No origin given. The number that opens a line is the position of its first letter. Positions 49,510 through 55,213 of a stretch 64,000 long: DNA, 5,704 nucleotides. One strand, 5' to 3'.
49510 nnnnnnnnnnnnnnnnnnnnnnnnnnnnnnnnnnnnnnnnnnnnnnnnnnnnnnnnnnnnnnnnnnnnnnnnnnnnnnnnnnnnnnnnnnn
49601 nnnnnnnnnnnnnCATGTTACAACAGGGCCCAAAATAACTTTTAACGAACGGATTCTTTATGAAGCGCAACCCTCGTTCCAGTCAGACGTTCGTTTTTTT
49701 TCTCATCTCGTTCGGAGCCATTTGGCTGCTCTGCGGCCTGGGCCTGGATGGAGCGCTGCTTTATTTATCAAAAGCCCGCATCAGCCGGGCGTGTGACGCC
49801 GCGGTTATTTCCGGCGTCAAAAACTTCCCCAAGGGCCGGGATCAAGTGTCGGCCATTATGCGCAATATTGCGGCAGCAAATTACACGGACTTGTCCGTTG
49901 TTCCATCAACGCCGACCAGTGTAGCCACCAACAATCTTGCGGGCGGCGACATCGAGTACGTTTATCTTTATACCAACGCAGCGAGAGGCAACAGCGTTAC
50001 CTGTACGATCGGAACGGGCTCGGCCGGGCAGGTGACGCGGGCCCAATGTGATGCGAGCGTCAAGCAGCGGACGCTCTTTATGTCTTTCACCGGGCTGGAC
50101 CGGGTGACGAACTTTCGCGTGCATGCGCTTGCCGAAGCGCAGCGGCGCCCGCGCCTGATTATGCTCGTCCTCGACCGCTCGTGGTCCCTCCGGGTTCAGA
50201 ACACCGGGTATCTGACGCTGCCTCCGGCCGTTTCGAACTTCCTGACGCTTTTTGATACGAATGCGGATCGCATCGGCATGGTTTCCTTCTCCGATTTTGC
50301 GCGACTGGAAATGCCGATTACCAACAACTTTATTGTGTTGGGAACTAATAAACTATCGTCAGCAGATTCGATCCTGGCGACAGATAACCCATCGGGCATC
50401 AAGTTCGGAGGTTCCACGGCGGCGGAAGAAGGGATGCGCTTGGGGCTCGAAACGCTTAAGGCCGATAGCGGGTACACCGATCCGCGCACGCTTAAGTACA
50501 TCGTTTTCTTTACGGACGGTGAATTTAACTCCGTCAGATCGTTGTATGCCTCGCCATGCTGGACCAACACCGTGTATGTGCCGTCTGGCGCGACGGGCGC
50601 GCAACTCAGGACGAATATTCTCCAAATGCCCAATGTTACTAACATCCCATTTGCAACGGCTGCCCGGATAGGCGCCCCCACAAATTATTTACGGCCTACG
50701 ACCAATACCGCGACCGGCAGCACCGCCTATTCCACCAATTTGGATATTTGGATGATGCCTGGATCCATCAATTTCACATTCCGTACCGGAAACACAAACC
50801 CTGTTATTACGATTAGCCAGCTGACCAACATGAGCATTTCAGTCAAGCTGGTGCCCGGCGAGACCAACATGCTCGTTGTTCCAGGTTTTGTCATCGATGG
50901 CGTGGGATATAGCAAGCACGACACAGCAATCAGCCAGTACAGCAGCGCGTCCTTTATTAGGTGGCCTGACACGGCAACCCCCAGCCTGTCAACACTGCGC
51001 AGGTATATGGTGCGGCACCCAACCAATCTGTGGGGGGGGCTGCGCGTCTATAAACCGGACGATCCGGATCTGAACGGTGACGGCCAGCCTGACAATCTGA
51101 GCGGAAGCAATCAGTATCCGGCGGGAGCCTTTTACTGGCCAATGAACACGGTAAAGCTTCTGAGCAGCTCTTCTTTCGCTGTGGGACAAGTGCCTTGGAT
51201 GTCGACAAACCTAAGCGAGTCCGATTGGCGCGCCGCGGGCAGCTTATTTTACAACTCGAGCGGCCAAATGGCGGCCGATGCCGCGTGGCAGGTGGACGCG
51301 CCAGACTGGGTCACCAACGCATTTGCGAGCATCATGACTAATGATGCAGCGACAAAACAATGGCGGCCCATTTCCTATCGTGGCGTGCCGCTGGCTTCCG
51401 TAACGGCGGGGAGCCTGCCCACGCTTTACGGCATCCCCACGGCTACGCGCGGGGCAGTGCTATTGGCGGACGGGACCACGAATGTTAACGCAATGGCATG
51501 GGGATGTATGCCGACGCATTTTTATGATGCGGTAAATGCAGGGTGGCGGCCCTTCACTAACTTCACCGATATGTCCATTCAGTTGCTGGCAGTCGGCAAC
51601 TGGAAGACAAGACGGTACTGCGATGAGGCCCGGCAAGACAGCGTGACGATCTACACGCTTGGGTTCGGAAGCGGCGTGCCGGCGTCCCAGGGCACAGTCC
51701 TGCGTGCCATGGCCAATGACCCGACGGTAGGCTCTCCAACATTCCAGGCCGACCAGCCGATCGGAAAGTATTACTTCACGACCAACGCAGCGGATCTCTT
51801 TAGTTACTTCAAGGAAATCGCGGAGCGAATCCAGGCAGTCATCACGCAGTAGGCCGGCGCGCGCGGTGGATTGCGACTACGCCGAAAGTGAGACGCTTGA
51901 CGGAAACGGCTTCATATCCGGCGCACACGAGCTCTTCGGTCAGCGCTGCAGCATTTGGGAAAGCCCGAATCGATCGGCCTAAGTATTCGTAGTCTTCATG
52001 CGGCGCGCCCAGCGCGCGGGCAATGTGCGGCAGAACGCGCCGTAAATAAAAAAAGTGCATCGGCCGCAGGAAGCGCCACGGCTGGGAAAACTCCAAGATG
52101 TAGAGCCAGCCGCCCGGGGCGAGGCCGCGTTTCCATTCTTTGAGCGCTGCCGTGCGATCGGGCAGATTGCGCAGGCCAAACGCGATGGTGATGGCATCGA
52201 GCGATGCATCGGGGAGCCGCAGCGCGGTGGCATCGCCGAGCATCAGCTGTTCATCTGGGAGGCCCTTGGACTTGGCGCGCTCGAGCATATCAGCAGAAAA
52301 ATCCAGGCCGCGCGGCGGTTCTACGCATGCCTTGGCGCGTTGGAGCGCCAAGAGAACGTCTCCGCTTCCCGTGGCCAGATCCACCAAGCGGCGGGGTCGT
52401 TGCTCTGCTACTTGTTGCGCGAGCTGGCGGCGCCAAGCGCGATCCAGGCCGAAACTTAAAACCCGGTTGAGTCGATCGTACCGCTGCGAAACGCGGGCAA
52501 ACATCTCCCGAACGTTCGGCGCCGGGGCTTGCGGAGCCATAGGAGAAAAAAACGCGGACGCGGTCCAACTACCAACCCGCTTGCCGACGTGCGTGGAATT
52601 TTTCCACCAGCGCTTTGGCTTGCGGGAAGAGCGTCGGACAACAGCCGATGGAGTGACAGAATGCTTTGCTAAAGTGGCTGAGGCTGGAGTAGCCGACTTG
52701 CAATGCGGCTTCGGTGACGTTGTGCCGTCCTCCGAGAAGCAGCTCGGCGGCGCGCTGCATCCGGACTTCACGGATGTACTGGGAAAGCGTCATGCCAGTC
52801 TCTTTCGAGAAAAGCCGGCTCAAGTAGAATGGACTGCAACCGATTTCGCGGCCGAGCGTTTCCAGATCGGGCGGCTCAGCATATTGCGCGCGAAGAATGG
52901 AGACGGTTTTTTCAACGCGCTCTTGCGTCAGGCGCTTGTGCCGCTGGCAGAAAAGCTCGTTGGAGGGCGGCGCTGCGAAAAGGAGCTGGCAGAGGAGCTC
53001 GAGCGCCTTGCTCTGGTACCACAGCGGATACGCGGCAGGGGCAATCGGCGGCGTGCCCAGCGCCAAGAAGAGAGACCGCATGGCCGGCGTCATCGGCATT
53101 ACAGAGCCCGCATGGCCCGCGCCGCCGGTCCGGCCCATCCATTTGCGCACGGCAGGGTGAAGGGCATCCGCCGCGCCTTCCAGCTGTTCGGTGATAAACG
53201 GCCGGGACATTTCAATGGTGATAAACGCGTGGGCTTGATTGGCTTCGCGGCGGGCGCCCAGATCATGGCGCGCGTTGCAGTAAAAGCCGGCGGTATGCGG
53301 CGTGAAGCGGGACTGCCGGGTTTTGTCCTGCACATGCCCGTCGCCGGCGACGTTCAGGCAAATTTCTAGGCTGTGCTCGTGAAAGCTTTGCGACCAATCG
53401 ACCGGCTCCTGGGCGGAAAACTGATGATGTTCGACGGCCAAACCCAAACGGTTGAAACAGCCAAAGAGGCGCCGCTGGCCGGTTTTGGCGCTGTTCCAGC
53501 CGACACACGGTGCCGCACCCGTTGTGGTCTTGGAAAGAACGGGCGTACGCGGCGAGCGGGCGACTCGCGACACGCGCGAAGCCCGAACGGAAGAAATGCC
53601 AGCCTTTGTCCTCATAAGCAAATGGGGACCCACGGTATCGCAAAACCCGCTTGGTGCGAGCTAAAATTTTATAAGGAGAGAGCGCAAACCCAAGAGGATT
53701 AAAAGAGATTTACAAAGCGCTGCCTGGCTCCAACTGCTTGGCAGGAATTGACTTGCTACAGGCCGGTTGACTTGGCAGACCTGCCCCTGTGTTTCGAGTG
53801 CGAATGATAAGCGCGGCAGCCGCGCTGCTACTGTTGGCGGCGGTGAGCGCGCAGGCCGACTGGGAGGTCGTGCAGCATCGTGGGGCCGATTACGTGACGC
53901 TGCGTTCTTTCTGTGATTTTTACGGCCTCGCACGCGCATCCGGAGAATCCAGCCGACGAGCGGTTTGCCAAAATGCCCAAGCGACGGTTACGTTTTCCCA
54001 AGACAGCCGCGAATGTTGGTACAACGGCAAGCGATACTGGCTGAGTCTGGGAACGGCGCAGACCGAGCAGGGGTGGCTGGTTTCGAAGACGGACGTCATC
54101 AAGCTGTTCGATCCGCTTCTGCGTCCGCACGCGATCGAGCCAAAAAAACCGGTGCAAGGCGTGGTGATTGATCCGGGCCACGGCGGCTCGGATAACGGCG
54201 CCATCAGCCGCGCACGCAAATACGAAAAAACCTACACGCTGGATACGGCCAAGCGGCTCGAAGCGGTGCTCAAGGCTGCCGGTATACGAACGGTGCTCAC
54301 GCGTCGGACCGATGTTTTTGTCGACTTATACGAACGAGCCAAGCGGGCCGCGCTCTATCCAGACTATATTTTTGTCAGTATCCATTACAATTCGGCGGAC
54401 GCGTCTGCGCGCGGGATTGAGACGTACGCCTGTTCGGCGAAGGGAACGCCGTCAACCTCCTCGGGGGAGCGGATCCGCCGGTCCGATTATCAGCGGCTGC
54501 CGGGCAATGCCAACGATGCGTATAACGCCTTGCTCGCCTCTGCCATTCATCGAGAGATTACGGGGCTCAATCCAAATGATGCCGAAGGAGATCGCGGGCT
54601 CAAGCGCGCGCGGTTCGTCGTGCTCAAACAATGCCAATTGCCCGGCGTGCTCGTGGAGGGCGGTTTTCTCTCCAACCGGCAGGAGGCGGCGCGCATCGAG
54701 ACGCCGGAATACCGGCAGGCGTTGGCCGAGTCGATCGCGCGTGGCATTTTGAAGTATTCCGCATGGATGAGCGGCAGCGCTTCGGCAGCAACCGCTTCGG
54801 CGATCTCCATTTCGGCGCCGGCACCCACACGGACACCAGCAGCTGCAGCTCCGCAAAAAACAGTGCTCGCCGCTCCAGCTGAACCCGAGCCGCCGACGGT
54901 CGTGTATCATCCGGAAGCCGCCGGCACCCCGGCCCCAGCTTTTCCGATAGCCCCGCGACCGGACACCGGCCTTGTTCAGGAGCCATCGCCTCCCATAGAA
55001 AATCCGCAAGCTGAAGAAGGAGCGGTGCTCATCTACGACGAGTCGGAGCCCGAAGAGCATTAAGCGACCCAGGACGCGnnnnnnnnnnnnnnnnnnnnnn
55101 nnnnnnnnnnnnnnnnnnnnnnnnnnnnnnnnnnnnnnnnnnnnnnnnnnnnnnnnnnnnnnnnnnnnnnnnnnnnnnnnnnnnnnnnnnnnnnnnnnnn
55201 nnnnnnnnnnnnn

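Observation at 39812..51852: Complete-looking Tad/Cpa machine with no Flp pilin and no prepilin peptidase gene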

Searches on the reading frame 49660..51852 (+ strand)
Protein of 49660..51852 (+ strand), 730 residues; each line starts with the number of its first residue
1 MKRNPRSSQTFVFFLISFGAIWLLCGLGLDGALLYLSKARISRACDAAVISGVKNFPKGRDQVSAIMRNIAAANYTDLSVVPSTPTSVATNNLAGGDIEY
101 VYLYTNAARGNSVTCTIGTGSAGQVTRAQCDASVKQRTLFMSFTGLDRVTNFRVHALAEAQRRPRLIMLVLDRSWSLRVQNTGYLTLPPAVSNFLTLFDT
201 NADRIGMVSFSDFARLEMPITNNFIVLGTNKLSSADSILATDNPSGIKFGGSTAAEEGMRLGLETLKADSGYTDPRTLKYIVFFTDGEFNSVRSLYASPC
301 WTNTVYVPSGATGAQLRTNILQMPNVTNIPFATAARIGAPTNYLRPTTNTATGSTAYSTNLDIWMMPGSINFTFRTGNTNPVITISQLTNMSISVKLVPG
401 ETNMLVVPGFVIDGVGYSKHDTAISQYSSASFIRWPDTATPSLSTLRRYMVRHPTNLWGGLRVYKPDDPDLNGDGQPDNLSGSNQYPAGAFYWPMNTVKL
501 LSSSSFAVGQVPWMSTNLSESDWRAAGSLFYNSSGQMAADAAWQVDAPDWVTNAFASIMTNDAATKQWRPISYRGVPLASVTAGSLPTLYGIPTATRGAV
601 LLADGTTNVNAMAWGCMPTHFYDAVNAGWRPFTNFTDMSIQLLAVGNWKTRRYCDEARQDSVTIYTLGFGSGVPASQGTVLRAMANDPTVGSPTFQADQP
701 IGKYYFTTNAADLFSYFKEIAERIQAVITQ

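Call 3: search_protein_families(library=pfam, proteins=[window:49660-51852:+], max_evalue=0.01)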
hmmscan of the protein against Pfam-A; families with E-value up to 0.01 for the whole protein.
window:49660-51852:+ (730 aa): 3 families
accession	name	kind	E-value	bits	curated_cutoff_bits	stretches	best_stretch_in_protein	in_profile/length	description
PF00092.34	VWA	-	1.5e-07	32.3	23.8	1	167-291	2-117/174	von Willebrand factor type A domain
PF13519.12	VWA_2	-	1.7e-06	29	27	1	167-288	1-107/107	von Willebrand factor type A domain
PF13400.11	Tad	-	0.00022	21.9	22.3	1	13-53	5-45/47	Putative Flp pilus-assembly TadE/G-like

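Call 26: find_related_loci(query=window:49660-51852:+, collection=genome_contigs, flank=10000)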
Query window:49660-51852:+ (730 aa) in genome_contigs; peptide patterns used: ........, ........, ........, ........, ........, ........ (x = any residue, [..] = any of these).
41 stretches matched a pattern; 1 encode a relative of the query (tblastn E <= 1e-3); 1 distinct loci.
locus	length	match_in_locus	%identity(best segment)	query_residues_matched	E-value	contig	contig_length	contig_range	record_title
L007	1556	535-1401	28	6-295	2e-23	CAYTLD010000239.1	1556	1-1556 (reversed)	MAG TPA_asm: uncultured Blastochloridaceae bacterium isolate SRP141376_co5_260 genome assembly, contig: NODE_176148_leng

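Call 35: search_protein_families(library=ncbifam, proteins=[window:49660-51852:+], max_evalue=0.001)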
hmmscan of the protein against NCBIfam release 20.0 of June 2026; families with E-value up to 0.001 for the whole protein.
window:49660-51852:+ (730 aa): 0 families

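Call 53: find_related_loci(query=A2, collection=metagenome_contigs, flank=10000)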
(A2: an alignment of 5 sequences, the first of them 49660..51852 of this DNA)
Query A2 (730 aa) in metagenome_contigs; peptide patterns used: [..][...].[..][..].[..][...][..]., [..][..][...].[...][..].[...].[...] (x = any residue, [..] = any of these).
127 stretches matched a pattern; 5 encode a relative of the query (tblastn E <= 1e-3); 5 distinct loci.
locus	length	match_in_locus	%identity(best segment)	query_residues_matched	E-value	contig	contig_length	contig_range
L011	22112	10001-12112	38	5-730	1e-123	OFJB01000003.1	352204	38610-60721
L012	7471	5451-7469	39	1-634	8e-119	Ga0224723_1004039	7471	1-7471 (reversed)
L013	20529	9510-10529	31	1-309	1e-22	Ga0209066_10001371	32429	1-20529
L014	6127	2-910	30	24-299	5e-19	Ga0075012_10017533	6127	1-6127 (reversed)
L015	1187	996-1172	55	9-68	1e-15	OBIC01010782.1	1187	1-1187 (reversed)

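Call 64: find_homologous_proteins(query=window:49660-51852:+, max_evalue=0.00001)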
Query window:49660-51852:+ (730 aa): 13 proteins with E <= 0.00001 among 8000 candidates.
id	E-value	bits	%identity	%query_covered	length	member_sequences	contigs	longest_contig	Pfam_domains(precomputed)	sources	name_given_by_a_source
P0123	0.0e+0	1659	100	100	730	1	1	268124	PF00092.35,PF13519.13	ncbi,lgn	-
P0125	1.3e-152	528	43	99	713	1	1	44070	PF00092.35,PF13519.13,PF13400.12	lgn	-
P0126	2.1e-126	441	36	99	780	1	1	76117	PF00092.35,PF13519.13,PF13400.12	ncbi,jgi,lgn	jgi:hypothetical protein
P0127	1.6e-121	425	35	100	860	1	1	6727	PF00092.35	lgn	-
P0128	7.2e-120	420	35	100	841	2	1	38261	PF00092.35,PF13519.13,PF13400.12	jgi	-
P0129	2.1e-109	385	37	99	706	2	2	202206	PF00092.35,PF13519.13,PF13400.12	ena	-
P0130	1.1e-108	383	37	99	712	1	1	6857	PF00092.35,PF13519.13,PF13400.12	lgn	-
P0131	2.0e-106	375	36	100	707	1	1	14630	PF00092.35,PF13519.13,PF13400.12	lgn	-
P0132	7.1e-106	373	34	99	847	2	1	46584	PF00092.35,PF13519.13,PF13400.12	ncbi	ncbi:MAG: VWA domain-containing protein [Verrucomicrobiota bacterium]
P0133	6.8e-103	364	37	99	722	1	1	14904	PF00092.35,PF13519.13,PF13400.12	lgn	-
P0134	4.2e-99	351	40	57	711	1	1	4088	PF00092.35,PF13519.13,PF13400.12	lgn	-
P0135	4.3e-79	285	33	99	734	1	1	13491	PF00092.35,PF13519.13,PF13400.12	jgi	-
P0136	3.4e-9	54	34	21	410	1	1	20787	PF00092.35,PF13519.13,PF13400.12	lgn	-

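Call 72: predict_structure(alignment_id=A4)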
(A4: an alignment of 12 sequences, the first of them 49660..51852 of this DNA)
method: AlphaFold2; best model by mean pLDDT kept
length: 730 residues; sequences in the alignment: 12
mean_pLDDT: 50.3   pTM: 0.43
mean pLDDT of the five models: 50.3, 49.6, 48.9, 48.6, 46.9
residues with pLDDT >= 90: 1; 70-90: 152; 50-70: 211; < 50: 366
segments of 3 or more residues with pLDDT < 50: 91-95, 173-181, 210-219, 225-254, 273-275, 285-304, 318-354, 364-369, 385-391, 406-538, 548-642, 728-730
pLDDT, mean of each block of 10 residues (from residue 1): 60 80 81 83 85 71 86 85 75 57 70 77 65 80 69 79 56 47 56 60 56 43 46 29 34 50 55 53 48 34 51 52 27 28 33 51 49 58 45 59 47 23 24 27 31 23 26 28 24 24 27 23 28 41 51 41 41 30 29 30 30 29 31 34 56 67 71 64 75 66 76 72 56
secondary structure, 60 per line:
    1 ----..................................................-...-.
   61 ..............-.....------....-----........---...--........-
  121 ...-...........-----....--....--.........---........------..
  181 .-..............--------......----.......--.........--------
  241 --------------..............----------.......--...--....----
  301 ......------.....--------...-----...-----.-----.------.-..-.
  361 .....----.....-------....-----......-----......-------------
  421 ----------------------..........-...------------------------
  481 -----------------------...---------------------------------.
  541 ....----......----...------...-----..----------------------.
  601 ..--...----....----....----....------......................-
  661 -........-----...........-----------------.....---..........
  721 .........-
elements in order (helices of 4 or more, strands of 3 or more residues): H5-54 H60-74 H76-80 E87-90 E96-103 E112-119 E125-135 H141-144 H147-150 E153-161 E165-172 H183-196 E205-210 E215-221 H224-232 H255-268 E279-285 H293-296 E301-306 E360-365 E370-374 E382-385 E391-396 E402-407 H443-452 H540-544 H549-554 E559-561 E568-570 E600-602 E605-607 H612-615 E620-623 E628-631 H638-659 E662-669 H675-685 E703-707 H711-729

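Call 77: find_encoding_contigs(protein=P0125, flank=10000, max_places=1)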
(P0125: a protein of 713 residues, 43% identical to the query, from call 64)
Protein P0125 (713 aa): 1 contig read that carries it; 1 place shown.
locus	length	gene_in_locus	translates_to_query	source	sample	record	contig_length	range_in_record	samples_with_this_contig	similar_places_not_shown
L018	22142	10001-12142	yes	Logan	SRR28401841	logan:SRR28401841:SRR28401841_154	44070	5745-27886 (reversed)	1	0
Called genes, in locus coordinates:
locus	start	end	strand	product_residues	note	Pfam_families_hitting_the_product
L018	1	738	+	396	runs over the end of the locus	PF09594:GT87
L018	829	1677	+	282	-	PF08666:SAF (weak), PF13144:ChapFlgA (faint), PF16976:RcpC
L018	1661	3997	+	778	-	PF04972:BON (faint), PF00263:Secretin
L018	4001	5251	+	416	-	PF00072:Response_reg (faint), PF01656:CbiA (weak), PF10609:ParA (faint)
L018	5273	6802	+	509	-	PF00437:T2SSE, PF27713:UCP018868 (weak)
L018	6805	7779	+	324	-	PF00482:T2SSF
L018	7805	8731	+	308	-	PF00482:T2SSF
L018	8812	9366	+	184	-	PF07811:TadE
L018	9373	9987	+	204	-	PF07811:TadE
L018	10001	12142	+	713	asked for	PF13400:Tad (weak), PF00092:VWA (weak), PF13519:VWA_2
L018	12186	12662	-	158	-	-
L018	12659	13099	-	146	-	PF01325:Fe_dep_repress, PF12802:MarR_2 (weak), PF13412:HTH_24 (weak), PF01047:MarR (weak), PF09339:HTH_IclR (weak), PF02742:Fe_dep_repr_C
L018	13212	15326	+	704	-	PF03030:H_PPase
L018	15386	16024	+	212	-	PF04127:DFP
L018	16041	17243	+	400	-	PF20583:DUF6786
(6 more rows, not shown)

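Call 78: find_encoding_contigs(protein=P0126, flank=10000, max_places=1)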
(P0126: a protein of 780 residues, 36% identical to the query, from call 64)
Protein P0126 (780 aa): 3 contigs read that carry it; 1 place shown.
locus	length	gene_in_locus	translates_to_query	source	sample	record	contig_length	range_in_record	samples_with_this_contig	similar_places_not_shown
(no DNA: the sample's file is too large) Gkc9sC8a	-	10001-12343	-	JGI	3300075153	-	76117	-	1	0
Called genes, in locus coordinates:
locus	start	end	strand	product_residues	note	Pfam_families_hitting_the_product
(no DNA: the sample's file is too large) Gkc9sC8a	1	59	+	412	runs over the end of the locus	PF09594:GT87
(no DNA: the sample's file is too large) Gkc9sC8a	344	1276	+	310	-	PF08666:SAF, PF16976:RcpC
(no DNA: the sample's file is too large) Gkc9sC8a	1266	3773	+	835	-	PF00263:Secretin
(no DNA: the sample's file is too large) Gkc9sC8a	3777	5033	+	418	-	PF00072:Response_reg (weak), PF10609:ParA (weak)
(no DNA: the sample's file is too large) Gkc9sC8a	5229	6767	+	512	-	PF00437:T2SSE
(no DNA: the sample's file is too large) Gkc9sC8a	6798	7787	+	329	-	PF00482:T2SSF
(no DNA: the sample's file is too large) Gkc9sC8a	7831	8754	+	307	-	PF00482:T2SSF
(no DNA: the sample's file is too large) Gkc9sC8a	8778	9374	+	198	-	PF07811:TadE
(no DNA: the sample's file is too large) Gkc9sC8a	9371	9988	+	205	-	PF07811:TadE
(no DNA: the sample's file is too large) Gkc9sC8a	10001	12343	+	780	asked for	PF13400:Tad (faint), PF00092:VWA (faint), PF13519:VWA_2 (weak)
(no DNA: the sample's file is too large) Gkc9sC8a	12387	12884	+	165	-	-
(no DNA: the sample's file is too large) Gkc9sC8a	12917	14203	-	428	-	PF05226:CHASE2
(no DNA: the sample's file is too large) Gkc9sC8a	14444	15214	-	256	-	PF17131:TP_0789-like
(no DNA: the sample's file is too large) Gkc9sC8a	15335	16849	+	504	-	PF13231:PMT_2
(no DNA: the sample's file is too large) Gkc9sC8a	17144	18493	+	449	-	PF01546:Peptidase_M20, PF07687:M20_dimer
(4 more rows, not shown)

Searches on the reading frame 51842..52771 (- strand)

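Call 6: search_protein_families(library=pfam, proteins=[window:51842-52771:-], max_evalue=0.01)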
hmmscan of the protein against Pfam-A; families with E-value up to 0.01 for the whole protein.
window:51842-52771:- (309 aa): 6 families
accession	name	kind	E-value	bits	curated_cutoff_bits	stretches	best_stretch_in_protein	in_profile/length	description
PF01209.24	Ubie_methyltran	-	4.2e-51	174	20.1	1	86-304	8-231/233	ubiE/COQ5 methyltransferase family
PF08241.18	Methyltransf_11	-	8e-15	55.7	21.2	1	131-225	2-95/95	Methyltransferase domain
PF13649.12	Methyltransf_25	-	6e-13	49.7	27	1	130-221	2-97/97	Methyltransferase domain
PF13489.12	Methyltransf_23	-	1.5e-09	38.2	27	1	110-289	6-162/164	Methyltransferase domain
PF08242.18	Methyltransf_12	-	1.6e-07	32.4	30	1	131-223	2-98/98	Methyltransferase domain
PF13847.12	Methyltransf_31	-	6.1e-06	26.4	27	1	128-229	6-113/145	Methyltransferase domain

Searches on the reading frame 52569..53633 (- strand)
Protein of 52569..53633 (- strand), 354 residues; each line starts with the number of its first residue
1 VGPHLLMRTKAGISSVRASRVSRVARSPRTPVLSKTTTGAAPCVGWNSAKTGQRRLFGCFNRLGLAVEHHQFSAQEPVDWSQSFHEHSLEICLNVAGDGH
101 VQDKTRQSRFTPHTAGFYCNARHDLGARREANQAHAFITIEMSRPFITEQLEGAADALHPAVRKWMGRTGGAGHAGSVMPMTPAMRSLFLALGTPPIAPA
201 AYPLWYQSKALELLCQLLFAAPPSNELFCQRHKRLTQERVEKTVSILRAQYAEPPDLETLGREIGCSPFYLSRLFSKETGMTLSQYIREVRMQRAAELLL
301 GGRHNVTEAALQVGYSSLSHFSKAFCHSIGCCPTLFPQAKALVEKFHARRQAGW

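Call 6: search_protein_families(library=pfam, proteins=[window:52569-53633:-], max_evalue=0.01)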
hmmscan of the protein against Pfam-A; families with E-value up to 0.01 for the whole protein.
window:52569-53633:- (354 aa): 2 families
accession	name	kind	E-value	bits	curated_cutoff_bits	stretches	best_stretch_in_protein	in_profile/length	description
PF12833.13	HTH_18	-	5.8e-23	81.4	33.6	1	262-335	3-76/80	Helix-turn-helix domain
PF00165.29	HTH_AraC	-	4.7e-14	52.5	26.6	2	250-288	4-42/42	Bacterial regulatory helix-turn-helix proteins, AraC family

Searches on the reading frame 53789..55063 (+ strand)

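Call 6: search_protein_families(library=pfam, proteins=[window:53789-55063:+], max_evalue=0.01)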
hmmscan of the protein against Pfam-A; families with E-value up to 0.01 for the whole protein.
window:53789-55063:+ (424 aa): 1 family
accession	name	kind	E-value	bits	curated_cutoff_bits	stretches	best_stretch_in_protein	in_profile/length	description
PF01520.23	Amidase_3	-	2.6e-45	155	27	1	125-321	1-173/174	N-acetylmuramoyl-L-alanine amidase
